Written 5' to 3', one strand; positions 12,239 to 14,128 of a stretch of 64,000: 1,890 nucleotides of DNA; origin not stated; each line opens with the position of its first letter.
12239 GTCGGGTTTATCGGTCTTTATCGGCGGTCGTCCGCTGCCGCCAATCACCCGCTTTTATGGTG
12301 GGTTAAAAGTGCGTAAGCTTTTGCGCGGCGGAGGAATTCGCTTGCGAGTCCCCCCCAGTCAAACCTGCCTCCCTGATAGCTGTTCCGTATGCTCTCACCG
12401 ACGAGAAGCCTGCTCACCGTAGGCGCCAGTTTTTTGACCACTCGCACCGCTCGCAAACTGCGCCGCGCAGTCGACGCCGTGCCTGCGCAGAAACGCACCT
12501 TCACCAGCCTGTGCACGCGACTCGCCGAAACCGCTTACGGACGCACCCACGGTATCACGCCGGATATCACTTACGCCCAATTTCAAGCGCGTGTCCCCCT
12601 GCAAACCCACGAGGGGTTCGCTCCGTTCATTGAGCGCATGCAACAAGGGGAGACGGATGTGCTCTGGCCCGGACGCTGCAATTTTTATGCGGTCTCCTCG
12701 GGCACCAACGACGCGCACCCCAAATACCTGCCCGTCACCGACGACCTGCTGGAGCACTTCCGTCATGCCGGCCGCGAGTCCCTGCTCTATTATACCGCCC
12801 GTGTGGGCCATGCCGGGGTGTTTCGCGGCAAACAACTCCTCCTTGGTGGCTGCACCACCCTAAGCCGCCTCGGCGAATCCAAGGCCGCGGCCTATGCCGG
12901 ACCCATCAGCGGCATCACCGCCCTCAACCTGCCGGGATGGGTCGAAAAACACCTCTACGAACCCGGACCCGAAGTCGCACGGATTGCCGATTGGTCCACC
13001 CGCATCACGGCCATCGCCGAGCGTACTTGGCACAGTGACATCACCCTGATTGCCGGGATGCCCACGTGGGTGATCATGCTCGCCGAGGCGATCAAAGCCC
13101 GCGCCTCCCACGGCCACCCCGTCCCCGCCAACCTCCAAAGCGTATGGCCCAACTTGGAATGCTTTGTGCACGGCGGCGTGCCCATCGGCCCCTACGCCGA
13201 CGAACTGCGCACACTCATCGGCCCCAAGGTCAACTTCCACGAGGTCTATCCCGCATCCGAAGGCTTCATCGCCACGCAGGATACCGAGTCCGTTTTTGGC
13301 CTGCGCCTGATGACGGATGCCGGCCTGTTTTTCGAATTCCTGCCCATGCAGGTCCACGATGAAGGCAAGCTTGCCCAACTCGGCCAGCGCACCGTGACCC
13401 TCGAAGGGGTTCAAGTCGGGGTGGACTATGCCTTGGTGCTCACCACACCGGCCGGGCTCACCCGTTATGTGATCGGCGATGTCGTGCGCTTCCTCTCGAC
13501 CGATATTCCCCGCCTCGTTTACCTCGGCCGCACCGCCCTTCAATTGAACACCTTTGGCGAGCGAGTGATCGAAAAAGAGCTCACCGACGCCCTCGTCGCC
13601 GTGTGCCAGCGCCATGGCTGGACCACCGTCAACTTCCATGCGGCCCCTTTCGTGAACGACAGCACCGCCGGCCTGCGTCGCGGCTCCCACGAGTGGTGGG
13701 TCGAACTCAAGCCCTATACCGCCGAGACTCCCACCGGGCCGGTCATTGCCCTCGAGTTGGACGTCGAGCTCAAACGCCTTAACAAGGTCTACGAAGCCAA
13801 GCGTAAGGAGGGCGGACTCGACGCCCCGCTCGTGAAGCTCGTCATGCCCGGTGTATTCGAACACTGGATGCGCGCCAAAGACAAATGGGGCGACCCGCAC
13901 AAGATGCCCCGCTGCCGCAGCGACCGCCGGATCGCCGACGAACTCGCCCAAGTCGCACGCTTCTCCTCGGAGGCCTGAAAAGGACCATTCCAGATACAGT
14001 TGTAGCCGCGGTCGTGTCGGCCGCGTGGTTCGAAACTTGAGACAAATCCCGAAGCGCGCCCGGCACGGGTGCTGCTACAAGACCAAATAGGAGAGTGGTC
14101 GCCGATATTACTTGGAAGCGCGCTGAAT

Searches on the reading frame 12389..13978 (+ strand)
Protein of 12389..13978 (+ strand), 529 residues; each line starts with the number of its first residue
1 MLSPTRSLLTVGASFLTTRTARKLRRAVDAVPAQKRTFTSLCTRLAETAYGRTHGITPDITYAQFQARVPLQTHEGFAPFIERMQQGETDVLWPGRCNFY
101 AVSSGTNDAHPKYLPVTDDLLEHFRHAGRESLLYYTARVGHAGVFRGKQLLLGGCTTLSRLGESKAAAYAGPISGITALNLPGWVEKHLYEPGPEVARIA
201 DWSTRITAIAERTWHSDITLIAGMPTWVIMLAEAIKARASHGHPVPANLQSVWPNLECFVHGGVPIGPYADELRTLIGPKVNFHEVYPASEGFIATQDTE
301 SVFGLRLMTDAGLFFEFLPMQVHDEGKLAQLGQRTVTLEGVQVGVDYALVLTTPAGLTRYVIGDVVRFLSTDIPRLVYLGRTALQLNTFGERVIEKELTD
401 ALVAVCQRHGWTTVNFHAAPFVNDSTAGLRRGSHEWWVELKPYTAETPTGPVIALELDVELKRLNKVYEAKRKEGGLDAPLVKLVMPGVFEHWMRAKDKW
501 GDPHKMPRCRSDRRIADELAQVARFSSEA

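Call 5: search_protein_families(library=pfam, proteins=[window:12389-13978:+], max_evalue=0.01)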
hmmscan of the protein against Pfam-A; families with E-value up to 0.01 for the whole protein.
window:12389-13978:+ (529 aa): 3 families
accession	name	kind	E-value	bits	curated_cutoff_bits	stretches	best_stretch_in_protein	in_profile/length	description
PF03321.19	GH3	-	7.1e-36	124.4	23.6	1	29-278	11-300/304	GH3 family N-terminal domain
PF23571.1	GH3_M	-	5.9e-16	58.8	23.6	1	308-381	3-75/75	GH3 family central domain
PF23572.1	GH3_C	-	3.1e-13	50.9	23.6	1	397-513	2-118/119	GH3 family C-terminal domain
